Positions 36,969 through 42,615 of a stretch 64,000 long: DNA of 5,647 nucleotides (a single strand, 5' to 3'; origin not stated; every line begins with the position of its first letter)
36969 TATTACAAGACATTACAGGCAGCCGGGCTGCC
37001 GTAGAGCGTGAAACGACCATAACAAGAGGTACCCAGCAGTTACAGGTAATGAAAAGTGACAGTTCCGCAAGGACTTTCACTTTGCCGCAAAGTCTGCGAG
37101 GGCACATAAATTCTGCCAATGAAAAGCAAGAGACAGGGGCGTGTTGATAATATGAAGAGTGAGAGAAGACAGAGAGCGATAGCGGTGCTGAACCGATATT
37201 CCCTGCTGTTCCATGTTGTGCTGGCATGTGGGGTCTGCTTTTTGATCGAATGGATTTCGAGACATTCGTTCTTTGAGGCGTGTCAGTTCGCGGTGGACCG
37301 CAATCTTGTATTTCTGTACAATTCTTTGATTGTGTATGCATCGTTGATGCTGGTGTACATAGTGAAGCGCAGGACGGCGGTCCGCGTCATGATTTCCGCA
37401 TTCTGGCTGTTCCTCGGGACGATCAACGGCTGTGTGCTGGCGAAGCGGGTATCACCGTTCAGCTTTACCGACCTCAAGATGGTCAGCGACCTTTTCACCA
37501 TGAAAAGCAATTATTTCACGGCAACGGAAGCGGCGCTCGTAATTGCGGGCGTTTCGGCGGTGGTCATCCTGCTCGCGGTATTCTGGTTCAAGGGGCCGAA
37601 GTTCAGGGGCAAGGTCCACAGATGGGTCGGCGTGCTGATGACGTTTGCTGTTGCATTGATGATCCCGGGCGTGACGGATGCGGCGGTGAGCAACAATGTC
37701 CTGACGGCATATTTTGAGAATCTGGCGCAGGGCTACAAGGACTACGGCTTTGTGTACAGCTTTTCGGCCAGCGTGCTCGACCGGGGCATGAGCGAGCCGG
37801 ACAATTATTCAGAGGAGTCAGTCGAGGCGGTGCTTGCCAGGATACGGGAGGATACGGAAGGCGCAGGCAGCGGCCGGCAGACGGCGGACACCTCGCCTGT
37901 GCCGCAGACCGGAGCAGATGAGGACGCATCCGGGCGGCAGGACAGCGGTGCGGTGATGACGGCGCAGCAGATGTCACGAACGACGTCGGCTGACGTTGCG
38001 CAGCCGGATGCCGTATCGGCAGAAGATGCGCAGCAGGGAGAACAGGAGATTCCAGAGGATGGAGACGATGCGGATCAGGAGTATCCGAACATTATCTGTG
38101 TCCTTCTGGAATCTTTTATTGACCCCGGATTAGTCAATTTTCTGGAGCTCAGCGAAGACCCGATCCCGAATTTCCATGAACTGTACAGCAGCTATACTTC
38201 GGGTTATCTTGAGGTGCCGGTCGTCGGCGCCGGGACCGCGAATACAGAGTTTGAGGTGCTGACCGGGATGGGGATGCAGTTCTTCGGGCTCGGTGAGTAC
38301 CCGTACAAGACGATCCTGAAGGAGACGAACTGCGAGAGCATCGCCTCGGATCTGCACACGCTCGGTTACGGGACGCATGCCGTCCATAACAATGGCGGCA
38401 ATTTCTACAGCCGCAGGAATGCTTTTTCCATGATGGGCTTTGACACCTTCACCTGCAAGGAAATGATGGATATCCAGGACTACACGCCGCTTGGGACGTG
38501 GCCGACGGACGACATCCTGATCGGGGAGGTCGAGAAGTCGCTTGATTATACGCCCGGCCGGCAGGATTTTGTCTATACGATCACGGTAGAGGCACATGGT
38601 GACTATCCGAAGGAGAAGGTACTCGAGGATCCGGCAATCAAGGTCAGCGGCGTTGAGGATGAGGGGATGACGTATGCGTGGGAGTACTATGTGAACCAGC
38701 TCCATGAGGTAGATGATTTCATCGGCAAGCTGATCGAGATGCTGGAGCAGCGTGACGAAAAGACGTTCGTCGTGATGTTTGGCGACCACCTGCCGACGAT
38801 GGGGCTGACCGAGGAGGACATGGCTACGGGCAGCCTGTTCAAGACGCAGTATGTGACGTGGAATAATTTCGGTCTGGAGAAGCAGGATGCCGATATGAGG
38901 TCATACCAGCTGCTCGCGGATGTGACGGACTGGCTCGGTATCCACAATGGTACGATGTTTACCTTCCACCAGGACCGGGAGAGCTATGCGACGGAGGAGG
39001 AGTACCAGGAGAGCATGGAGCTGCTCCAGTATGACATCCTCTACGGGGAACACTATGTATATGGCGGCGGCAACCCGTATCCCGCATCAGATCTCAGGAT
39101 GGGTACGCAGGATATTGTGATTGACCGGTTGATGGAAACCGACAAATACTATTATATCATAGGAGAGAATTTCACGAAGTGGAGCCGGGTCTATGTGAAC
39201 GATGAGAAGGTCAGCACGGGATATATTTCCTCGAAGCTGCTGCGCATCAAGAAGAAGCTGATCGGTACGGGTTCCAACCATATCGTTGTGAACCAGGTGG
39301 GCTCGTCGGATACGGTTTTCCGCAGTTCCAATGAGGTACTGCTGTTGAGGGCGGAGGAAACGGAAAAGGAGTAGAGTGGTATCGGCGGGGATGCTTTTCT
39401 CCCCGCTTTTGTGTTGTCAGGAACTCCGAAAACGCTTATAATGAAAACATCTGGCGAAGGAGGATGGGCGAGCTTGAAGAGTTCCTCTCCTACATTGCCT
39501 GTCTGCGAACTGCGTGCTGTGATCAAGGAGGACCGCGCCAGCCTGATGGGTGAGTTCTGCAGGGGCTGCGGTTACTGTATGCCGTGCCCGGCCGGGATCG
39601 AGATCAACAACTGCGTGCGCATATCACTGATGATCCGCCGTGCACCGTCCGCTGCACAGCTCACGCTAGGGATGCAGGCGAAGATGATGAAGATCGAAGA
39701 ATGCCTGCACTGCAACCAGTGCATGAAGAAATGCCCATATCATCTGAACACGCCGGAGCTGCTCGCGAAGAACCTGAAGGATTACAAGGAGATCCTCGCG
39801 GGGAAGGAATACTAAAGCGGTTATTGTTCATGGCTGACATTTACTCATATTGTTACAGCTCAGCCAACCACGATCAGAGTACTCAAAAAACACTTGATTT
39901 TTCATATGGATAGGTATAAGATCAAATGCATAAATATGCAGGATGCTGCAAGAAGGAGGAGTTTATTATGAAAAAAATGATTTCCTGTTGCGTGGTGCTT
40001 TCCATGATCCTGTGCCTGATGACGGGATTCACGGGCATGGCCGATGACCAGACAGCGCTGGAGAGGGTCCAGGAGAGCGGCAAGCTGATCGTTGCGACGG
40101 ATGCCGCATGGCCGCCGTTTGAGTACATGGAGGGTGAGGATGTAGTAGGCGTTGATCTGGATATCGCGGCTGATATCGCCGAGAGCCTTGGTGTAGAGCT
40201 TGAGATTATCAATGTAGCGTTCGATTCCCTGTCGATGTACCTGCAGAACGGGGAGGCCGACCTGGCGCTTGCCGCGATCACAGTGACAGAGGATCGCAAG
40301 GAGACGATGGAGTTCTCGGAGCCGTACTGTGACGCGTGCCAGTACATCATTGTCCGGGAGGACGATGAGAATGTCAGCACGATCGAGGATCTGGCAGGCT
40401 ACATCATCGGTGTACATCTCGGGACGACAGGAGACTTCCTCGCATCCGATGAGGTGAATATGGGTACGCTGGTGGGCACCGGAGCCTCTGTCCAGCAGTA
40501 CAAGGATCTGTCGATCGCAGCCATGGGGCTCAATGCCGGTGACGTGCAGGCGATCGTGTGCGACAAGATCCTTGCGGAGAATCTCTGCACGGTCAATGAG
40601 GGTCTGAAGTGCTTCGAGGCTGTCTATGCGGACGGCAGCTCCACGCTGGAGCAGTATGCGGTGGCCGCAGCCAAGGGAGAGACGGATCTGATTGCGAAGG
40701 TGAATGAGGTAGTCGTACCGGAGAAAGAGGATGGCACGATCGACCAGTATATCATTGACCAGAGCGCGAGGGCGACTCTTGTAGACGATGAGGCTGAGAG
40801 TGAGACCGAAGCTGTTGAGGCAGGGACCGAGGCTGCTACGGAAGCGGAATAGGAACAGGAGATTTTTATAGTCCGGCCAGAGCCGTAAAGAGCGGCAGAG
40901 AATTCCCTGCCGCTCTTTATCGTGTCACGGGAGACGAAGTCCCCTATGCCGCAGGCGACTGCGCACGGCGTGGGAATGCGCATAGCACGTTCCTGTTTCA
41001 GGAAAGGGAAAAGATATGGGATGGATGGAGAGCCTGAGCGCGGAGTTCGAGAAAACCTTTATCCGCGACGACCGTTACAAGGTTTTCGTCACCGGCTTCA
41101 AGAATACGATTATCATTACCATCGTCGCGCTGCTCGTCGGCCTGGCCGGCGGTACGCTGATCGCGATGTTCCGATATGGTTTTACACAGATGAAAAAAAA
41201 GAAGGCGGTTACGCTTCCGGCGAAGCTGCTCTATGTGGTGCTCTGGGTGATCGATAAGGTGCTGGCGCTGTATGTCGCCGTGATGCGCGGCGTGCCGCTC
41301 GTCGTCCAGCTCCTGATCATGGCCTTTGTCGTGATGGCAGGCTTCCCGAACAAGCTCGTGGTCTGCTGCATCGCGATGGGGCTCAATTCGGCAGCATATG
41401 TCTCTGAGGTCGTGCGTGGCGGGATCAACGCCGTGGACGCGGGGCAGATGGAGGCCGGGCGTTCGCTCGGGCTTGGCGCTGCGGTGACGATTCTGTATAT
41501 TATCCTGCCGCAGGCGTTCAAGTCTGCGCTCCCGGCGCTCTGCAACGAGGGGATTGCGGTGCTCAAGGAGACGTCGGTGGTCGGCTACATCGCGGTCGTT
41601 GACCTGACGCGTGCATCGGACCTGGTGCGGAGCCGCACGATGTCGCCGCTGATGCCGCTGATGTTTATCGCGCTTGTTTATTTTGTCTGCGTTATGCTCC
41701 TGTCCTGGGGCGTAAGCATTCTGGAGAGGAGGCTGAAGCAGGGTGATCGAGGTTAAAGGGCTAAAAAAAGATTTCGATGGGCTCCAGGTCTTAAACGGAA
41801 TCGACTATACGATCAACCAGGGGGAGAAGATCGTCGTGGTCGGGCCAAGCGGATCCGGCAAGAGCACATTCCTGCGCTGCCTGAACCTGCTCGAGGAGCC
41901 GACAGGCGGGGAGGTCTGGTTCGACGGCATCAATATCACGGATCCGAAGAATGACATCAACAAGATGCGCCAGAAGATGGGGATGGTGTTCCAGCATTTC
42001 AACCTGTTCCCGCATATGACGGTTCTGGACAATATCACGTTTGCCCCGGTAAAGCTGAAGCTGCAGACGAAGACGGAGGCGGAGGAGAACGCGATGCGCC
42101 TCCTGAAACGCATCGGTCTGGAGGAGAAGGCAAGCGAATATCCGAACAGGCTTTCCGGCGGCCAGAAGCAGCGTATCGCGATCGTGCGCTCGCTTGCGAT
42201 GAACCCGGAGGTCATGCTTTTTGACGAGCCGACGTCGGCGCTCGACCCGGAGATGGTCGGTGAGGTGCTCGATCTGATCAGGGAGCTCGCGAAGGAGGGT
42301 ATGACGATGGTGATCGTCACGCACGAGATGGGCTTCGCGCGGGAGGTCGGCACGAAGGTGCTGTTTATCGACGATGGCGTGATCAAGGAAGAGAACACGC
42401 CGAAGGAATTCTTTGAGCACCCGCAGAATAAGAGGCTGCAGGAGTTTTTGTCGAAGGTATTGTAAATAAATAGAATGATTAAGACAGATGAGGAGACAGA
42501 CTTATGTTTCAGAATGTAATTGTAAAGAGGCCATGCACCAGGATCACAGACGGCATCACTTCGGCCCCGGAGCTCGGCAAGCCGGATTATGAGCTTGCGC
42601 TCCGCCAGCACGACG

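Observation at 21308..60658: Unrecognised dispersed two-hairpin element of about 95 bp, 7 copies in 64 kb, with covarying stems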

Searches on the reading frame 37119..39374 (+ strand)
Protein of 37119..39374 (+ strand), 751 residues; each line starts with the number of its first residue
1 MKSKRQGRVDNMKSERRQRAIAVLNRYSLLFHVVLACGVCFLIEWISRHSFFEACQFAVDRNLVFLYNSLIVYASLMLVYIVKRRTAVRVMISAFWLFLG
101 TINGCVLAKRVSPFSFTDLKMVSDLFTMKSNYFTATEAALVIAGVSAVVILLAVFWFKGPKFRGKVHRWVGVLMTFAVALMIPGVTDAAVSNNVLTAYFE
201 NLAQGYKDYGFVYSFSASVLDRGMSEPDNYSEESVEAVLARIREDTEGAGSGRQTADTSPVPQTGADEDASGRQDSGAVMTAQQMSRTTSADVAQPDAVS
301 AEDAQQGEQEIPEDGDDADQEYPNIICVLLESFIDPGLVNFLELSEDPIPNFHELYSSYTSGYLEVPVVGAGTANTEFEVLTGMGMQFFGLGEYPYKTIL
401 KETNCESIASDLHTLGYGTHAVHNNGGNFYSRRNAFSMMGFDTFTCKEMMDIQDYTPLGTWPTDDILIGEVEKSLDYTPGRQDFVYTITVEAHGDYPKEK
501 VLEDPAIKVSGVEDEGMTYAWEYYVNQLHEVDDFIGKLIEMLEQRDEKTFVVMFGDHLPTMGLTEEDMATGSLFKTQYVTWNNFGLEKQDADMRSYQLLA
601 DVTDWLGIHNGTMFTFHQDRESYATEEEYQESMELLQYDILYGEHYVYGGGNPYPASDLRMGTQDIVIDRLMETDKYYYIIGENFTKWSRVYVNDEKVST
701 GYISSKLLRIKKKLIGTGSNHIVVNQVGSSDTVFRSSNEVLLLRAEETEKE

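Call 74: search_protein_families(library=pfam, proteins=[window:37119-39374:+], max_evalue=0.0001)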
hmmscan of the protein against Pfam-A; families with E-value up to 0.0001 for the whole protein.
window:37119-39374:+ (751 aa): 1 family
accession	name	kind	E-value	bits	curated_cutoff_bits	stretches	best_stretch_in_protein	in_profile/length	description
PF00884.28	Sulfatase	-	3.5e-33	115.7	25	1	323-608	1-301/301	Sulfatase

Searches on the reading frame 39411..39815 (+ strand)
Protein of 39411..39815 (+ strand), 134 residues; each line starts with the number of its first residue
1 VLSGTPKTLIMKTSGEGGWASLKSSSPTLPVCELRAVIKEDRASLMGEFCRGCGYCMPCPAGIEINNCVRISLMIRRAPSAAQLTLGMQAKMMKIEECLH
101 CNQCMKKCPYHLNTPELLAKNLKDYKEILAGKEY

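Call 74: search_protein_families(library=pfam, proteins=[window:39411-39815:+], max_evalue=0.0001)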
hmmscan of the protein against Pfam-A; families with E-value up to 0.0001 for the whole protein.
window:39411-39815:+ (134 aa): 4 families
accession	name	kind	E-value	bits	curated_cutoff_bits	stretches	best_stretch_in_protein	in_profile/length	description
PF13534.11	Fer4_17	-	2.3e-09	38.1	22.2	1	49-113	1-61/61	4Fe-4S dicluster domain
PF13187.11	Fer4_9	-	7.8e-08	32.7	27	1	50-111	2-50/52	4Fe-4S dicluster domain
PF13484.11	Fer4_16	-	6e-05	24.2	30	0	97-112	1-16/66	4Fe-4S double cluster binding domain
PF25160.1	LdpA_Fe-S-bd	-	6.8e-05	23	27.6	0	26-62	7-41/49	LdpA Fe-S cluster-binding domain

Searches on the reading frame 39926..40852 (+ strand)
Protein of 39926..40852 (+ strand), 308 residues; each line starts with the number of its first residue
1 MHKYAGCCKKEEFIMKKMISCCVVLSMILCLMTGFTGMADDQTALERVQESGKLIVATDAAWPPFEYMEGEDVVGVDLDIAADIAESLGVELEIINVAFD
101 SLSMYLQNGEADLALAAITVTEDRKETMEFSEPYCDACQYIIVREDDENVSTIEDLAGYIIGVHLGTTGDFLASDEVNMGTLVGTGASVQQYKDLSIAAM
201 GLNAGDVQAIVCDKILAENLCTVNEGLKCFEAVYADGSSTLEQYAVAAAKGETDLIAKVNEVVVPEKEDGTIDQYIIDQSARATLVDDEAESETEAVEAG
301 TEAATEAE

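Call 74: search_protein_families(library=pfam, proteins=[window:39926-40852:+], max_evalue=0.0001)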
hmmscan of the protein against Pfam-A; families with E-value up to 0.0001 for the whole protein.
window:39926-40852:+ (308 aa): 2 families
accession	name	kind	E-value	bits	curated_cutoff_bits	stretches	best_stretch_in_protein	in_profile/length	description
PF00497.25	SBP_bac_3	-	5.3e-31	107.6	26.4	1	54-274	1-124/132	Bacterial extracellular solute-binding proteins, family 3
PF10613.14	Lig_chan-Glu_bd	-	6.6e-06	26.6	30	1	104-145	72-113/115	Ligated ion channel L-glutamate- and glycine-binding site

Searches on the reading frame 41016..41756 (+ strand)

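Call 74: search_protein_families(library=pfam, proteins=[window:41016-41756:+], max_evalue=0.0001)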
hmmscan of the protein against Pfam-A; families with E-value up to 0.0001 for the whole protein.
window:41016-41756:+ (246 aa): 1 family
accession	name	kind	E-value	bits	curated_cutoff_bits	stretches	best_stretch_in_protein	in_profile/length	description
PF00528.27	BPD_transp_1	-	1.1e-18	68.1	26.4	1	77-241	14-183/184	Binding-protein-dependent transport system inner membrane component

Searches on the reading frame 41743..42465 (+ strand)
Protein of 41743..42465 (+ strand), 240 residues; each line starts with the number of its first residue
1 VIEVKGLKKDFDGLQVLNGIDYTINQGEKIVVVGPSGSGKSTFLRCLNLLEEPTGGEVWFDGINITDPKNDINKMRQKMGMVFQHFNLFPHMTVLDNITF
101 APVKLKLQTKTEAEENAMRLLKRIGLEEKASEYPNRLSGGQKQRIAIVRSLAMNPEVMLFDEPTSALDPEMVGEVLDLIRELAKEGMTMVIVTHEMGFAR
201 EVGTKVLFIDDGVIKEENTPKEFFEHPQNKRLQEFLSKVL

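Call 75: search_protein_families(library=pfam, proteins=[window:41743-42465:+], max_evalue=0.0001)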
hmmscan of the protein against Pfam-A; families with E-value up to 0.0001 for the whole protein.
window:41743-42465:+ (240 aa): 3 families
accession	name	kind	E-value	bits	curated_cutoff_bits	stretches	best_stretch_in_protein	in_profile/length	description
PF00005.33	ABC_tran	-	1.9e-38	132.6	25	1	17-165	1-137/137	ABC transporter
PF13304.12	AAA_21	-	2.6e-13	51.1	27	1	135-196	236-300/304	AAA domain, putative AbiEii toxin, Type IV TA system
PF02463.25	SMC_N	-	2.4e-08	34.1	40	1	106-202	112-205/220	RecF/RecN/SMC N terminal domain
